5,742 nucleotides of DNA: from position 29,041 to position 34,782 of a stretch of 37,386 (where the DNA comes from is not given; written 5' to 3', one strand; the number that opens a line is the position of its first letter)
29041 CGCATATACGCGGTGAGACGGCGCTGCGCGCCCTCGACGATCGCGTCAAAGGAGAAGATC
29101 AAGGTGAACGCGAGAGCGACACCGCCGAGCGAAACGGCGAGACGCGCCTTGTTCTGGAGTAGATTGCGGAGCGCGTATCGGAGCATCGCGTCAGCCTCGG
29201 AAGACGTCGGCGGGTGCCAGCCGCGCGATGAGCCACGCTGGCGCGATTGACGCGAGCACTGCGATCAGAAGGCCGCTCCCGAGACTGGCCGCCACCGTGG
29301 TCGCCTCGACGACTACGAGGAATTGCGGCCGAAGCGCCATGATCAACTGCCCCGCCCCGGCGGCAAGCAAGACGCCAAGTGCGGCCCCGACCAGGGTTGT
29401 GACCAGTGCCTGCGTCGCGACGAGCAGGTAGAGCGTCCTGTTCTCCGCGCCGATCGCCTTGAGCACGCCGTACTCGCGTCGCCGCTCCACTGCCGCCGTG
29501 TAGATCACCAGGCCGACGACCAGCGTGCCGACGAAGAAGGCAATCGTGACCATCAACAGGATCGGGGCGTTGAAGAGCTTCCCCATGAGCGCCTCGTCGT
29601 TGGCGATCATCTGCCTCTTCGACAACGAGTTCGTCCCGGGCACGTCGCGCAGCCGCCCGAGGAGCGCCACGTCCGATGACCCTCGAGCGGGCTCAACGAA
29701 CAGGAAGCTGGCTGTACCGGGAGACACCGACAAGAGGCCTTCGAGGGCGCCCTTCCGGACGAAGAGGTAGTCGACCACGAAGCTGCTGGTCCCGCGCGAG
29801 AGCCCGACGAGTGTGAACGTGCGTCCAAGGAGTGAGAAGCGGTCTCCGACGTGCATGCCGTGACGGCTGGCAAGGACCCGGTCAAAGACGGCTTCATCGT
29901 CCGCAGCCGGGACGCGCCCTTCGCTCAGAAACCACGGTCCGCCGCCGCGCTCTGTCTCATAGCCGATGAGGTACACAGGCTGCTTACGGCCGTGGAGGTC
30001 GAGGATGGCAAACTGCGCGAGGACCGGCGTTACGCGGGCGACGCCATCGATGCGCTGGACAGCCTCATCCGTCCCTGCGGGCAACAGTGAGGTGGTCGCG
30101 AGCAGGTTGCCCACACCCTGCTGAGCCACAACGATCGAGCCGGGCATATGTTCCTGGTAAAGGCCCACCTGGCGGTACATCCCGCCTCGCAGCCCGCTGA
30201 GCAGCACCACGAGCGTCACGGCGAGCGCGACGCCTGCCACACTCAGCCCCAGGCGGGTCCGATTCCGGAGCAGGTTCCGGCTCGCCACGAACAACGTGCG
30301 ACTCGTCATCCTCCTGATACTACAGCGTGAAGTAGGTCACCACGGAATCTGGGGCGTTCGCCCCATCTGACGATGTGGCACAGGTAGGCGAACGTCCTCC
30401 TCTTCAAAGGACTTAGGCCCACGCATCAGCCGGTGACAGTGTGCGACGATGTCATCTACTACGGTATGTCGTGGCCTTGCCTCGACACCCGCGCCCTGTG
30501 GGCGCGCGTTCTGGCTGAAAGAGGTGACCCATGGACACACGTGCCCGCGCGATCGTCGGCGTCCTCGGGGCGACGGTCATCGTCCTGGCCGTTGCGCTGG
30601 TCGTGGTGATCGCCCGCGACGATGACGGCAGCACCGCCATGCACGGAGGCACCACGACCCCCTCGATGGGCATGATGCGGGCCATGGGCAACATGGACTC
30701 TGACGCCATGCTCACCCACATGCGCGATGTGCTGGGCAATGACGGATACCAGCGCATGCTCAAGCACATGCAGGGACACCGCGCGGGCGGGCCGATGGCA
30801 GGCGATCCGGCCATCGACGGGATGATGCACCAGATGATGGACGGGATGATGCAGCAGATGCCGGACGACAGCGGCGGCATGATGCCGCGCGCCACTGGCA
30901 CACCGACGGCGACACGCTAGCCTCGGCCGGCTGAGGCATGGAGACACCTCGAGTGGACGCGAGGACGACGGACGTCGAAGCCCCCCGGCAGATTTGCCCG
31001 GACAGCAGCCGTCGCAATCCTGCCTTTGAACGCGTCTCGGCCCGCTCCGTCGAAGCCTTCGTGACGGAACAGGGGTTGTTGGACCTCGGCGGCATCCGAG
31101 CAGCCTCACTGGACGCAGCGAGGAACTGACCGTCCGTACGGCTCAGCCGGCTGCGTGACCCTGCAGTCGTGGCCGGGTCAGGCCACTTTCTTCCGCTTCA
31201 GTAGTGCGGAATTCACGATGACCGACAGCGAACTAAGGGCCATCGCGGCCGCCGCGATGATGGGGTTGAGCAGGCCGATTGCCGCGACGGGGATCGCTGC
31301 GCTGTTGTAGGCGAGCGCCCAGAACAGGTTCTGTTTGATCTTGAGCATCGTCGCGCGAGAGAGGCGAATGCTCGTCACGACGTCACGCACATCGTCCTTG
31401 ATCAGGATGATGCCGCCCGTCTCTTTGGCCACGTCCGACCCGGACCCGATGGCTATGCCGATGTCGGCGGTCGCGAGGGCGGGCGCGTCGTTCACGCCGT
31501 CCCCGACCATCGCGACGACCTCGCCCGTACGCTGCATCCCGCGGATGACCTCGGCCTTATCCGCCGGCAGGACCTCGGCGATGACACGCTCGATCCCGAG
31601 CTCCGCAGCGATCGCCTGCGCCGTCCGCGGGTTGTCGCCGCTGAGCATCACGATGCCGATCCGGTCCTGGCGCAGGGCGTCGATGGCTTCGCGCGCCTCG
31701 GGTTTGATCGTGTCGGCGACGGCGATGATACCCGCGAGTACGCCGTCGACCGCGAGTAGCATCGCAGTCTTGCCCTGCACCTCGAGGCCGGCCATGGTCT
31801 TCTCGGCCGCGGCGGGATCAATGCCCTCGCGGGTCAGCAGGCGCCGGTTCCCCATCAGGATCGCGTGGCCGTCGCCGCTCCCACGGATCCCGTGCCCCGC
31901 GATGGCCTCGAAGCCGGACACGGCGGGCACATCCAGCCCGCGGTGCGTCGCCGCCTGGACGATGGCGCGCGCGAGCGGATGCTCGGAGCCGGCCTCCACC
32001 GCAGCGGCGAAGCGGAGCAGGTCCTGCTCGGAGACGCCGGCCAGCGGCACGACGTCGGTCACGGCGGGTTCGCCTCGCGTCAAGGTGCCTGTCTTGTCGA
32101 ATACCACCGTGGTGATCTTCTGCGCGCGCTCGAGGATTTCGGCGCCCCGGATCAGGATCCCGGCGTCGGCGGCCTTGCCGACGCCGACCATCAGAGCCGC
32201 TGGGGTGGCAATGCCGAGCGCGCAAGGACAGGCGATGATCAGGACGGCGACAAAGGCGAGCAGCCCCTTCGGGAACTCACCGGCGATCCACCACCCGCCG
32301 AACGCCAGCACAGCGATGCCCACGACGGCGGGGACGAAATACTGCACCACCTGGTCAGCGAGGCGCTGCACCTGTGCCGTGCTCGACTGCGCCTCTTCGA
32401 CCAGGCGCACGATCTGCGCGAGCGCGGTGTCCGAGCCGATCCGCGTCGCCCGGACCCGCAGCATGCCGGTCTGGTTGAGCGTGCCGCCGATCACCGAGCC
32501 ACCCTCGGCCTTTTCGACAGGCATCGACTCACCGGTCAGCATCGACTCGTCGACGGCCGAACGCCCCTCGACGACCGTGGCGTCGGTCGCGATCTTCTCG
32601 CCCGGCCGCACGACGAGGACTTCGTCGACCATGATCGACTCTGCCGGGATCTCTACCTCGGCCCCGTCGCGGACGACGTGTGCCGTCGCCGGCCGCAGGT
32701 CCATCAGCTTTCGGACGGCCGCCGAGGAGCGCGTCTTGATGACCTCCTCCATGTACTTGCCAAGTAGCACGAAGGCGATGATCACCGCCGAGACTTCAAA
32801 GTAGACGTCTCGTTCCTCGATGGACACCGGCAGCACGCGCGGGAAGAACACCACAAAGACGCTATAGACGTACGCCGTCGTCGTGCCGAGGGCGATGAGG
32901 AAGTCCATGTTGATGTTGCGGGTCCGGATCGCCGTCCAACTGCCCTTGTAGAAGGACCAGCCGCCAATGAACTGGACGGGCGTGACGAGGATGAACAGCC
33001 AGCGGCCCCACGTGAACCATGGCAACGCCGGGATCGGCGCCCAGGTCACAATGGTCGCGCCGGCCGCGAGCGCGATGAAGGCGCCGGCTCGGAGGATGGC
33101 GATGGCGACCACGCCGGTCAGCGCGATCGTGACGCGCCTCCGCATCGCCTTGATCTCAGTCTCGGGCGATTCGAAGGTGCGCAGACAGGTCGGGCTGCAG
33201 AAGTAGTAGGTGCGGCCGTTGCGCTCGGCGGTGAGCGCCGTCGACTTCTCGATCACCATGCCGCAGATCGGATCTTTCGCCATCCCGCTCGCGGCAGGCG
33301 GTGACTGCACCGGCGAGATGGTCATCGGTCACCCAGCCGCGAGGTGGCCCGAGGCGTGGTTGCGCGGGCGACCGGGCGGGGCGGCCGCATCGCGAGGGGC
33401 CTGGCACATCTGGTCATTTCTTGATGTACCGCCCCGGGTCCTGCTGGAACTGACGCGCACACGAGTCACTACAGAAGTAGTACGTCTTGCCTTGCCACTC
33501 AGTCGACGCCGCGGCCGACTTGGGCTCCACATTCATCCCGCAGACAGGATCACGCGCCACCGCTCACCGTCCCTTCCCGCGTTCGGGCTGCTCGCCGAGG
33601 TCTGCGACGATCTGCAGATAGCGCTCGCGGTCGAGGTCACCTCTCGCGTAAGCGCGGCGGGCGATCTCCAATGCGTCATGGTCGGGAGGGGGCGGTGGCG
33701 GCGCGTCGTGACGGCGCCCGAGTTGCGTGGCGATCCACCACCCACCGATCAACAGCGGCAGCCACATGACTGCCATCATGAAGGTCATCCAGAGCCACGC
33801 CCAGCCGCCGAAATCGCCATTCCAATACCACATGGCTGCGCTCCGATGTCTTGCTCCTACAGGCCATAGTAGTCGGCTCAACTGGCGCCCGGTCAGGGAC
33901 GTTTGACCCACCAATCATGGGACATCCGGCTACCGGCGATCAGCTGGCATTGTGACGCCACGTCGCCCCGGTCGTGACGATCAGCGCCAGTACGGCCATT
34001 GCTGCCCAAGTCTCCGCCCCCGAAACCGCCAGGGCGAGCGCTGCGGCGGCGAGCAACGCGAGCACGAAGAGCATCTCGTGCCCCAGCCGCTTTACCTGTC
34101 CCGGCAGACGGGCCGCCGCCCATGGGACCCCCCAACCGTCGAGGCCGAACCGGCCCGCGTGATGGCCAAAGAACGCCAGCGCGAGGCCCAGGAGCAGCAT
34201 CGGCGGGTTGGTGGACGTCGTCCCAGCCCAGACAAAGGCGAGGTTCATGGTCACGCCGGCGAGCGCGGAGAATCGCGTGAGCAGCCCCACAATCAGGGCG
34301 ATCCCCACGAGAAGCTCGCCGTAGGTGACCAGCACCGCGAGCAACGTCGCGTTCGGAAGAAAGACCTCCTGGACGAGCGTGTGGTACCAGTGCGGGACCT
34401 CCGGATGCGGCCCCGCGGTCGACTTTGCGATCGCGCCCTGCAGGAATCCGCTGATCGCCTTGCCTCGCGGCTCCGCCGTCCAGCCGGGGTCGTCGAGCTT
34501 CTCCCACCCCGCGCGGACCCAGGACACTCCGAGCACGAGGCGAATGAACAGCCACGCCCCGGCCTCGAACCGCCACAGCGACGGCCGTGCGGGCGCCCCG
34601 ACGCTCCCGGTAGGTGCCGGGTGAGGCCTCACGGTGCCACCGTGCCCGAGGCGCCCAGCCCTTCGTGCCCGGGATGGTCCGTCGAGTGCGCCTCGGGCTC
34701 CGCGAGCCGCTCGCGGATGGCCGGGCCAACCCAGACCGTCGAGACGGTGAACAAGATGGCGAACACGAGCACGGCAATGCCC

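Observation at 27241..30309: MacB/FtsX-type ABC exporter whose ATPase is fused to a YHS/TRASH metal-binding domain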

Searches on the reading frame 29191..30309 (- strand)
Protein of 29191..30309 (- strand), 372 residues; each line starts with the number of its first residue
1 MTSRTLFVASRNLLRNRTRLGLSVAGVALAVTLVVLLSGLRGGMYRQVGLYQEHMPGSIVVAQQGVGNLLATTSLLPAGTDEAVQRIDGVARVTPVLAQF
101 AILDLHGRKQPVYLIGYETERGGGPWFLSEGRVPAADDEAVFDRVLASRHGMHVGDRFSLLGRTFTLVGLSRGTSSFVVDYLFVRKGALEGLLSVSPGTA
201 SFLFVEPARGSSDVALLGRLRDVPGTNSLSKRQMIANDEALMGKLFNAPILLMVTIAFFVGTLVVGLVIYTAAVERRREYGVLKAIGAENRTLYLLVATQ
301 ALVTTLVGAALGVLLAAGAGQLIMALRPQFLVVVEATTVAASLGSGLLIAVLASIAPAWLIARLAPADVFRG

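Call 3: search_protein_families(library=pfam, proteins=[window:29191-30309:-], max_evalue=0.01)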
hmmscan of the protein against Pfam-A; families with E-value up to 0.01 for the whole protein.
window:29191-30309:- (372 aa): 2 families
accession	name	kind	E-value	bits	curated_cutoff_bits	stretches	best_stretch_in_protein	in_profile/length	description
PF02687.27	FtsX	-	1.3e-15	57.9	25.5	1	252-365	2-119/120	FtsX-like permease C-terminal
PF12704.14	MacB_PCD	-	3.9e-11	44.1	27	1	21-212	2-196/207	MacB-like periplasmic core domain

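Call 4: search_protein_families(library=ncbifam, proteins=[window:29191-30309:-], max_evalue=0.01)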
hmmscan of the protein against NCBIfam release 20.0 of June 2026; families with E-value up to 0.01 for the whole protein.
window:29191-30309:- (372 aa): 7 families
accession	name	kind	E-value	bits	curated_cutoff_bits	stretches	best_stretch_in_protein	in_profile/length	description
TIGR01185.1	devC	equivalog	6.8e-09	35.2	290.35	1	253-340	264-353/380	ABC transporter permease DevC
TIGR03434.1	ADOP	subfamily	2.6e-07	29.1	622.3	1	264-371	696-801/803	ADOP family duplicated permease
NF007826.0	PRK10535.1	equivalog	5.5e-05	21.6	966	1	251-369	526-644/648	macrolide ABC transporter ATP-binding protein/permease MacB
TIGR02212.1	lolCE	equivalog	0.00053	19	362.45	0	250-371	273-409/411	lipoprotein-releasing ABC transporter permease subunit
NF038346.1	FtsX_actino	exception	0.0018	17.7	250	1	251-361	184-301/308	permease-like cell division protein FtsX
NF008076.0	PRK10814.1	exception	0.0039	16.2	473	1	239-371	264-397/399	lipoprotein-releasing ABC transporter permease subunit LolC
NF041854.1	ABC_perm_YbbP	equivalog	0.0058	14.6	999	0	128-364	567-798/806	putative ABC transporter permease subunit YbbP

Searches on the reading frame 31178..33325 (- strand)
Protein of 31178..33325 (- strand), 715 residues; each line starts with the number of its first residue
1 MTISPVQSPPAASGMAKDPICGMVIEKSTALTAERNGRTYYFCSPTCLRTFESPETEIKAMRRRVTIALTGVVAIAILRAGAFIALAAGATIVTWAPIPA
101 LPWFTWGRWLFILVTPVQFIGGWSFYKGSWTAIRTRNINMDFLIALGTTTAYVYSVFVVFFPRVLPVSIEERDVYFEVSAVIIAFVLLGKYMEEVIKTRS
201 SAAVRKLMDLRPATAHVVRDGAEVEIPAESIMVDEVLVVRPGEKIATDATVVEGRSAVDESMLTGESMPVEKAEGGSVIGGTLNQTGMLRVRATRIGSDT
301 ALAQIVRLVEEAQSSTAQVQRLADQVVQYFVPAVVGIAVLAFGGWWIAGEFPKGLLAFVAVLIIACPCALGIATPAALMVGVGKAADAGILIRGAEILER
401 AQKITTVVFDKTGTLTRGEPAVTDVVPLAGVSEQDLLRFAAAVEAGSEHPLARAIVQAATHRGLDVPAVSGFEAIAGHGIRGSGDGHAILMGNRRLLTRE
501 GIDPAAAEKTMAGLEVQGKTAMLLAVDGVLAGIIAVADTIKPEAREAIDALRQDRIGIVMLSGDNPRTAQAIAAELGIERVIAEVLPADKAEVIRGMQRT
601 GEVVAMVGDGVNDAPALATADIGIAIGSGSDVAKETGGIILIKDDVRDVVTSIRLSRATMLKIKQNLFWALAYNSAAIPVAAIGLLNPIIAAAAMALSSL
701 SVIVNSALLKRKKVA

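Call 3: search_protein_families(library=pfam, proteins=[window:31178-33325:-], max_evalue=0.01)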
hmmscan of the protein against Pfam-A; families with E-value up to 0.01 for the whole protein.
window:31178-33325:- (715 aa): 6 families
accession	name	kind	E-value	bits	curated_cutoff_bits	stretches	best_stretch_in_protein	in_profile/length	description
PF00122.25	E1-E2_ATPase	-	2.8e-57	193.6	28.1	1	210-387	2-180/181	E1-E2 ATPase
PF00702.32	Hydrolase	-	7.5e-40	137.8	26.4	1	404-621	1-191/191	haloacid dehalogenase-like hydrolase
PF04945.19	YHS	-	4.3e-10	39.9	30.3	1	17-55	2-40/47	YHS domain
PF08282.18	Hydrolase_3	-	2e-05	24.9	20.9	0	598-636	200-238/255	haloacid dehalogenase-like hydrolase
PF12710.13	HAD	-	0.00014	22.8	27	1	538-617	84-188/189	haloacid dehalogenase-like hydrolase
PF24273.1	TRASH_HVO_1752_C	-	0.0054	17.3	27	1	32-53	17-38/47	HVO_1752, C-terminal TRASH domain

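Call 4: search_protein_families(library=ncbifam, proteins=[window:31178-33325:-], max_evalue=0.01)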
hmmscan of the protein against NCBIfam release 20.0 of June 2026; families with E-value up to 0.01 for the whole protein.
window:31178-33325:- (715 aa): 25 families
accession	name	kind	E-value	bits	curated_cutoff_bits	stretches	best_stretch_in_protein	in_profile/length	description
TIGR01525.1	ATPase-IB_hvy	subfamily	1.5e-190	634.8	346.25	1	140-708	1-559/560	heavy metal translocating P-type ATPase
NF007952.0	PRK10671.1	equivalog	6.1e-179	597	1316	1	62-711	173-833/838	copper-exporting P-type ATPase CopA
TIGR01511.1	ATPase-IB1_Cu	subfamily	5e-176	586.7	397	1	122-710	2-542/542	copper-translocating P-type ATPase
TIGR01512.1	ATPase-IB2_Cd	subfamily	1.5e-127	426.4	313.5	2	178-470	20-294/494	cadmium family heavy metal-translocating P-type ATPase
NF008262.1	PRK11033.1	equivalog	4.8e-119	398.9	1005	1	179-691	198-709/731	zinc/cadmium/mercury/lead-transporting ATPase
NF033775.1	P_type_ZntA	exception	6.4e-106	355.3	1240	1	179-711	203-730/732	Zn(II)/Cd(II)/Pb(II) translocating P-type ATPase ZntA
TIGR01494.1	ATPase_P-type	subfamily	2.9e-91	306.3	62.3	1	181-692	1-471/478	HAD-IC family P-type ATPase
TIGR01497.1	kdpB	equivalog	1.4e-58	198.5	527.9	1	142-703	36-606/675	potassium-transporting ATPase subunit KdpB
TIGR01647.1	ATPase-IIIA_H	equivalog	1.6e-48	165.5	615.5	2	177-459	56-343/755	plasma-membrane proton-efflux P-type ATPase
NF010609.0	PRK14010.1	equivalog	1.7e-47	162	1323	1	162-659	52-561/673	K(+)-transporting ATPase subunit B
TIGR01522.1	ATPase-IIA2_Ca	equivalog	6e-42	143.4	798.3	3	581-684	567-671/854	calcium-transporting P-type ATPase, PMR1-type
TIGR01517.1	ATPase-IIB_Ca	equivalog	7e-40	137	507.05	2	529-684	534-710/882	calcium-translocating P-type ATPase, PMCA-type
TIGR01657.1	P-ATPase-V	hypoth_equivalog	1e-34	119.4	618.25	4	176-273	192-291/1055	ATP13A2 family polyamine export P-type ATPase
TIGR01116.1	ATPase-IIA1_Ca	equivalog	3.1e-32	111.6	703.4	2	528-674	455-616/799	calcium-translocating P-type ATPase, SERCA-type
TIGR01106.1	ATPase-IIC_X-K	subfamily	1e-31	109.7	946.1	2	579-679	661-762/997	Na,H/K antiporter P-type ATPase subunit alpha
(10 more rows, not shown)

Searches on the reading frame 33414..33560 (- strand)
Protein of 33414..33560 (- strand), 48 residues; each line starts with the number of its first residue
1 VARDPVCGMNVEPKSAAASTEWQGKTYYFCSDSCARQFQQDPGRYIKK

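Call 64: search_protein_families(library=pfam, proteins=[window:33414-33560:-], max_evalue=0.001)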
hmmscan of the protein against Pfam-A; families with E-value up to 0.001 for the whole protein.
window:33414-33560:- (48 aa): 4 families
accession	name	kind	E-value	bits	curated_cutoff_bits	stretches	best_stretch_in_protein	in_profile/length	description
PF04945.19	YHS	-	1.8e-16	60.3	30.3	1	3-46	2-44/47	YHS domain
PF24273.1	TRASH_HVO_1752_C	-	4.6e-05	23.9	27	1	7-40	7-38/47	HVO_1752, C-terminal TRASH domain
PF06467.20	zf-FCS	-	0.00046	20.4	22.4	1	21-35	22-36/39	MYM-type Zinc finger with FCS sequence motif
PF12018.13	FAP206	-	0.00091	19.1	33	1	19-47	221-249/272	Domain of unknown function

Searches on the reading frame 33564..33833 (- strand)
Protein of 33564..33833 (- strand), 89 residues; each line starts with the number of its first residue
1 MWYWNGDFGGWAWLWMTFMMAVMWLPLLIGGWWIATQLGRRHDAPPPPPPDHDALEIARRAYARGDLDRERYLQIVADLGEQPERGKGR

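Call 64: search_protein_families(library=pfam, proteins=[window:33564-33833:-], max_evalue=0.001)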
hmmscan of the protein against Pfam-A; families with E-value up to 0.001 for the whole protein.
window:33564-33833:- (89 aa): 0 families

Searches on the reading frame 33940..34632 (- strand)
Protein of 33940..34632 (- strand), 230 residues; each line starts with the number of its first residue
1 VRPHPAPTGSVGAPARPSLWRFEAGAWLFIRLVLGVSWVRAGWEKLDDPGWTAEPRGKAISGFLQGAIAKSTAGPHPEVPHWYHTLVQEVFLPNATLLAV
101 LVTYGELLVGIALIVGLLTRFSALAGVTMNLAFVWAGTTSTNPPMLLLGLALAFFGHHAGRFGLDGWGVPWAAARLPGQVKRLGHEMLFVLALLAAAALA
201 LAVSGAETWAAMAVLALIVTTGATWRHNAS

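Call 9: search_protein_families(library=pfam, proteins=[window:33940-34632:-], max_evalue=0.001)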
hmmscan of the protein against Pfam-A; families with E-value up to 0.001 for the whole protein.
window:33940-34632:- (230 aa): 3 families
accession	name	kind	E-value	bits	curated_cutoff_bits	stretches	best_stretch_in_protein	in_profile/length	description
PF07681.17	DoxX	-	3.1e-10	41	23.6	1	26-135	1-81/85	DoxX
PF04173.18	DoxD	-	5.9e-07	30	22.7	1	28-165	3-141/167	TQO small subunit DoxD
PF07291.16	MauE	-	0.00056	20.7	27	1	28-136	6-86/128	Methylamine utilisation protein MauE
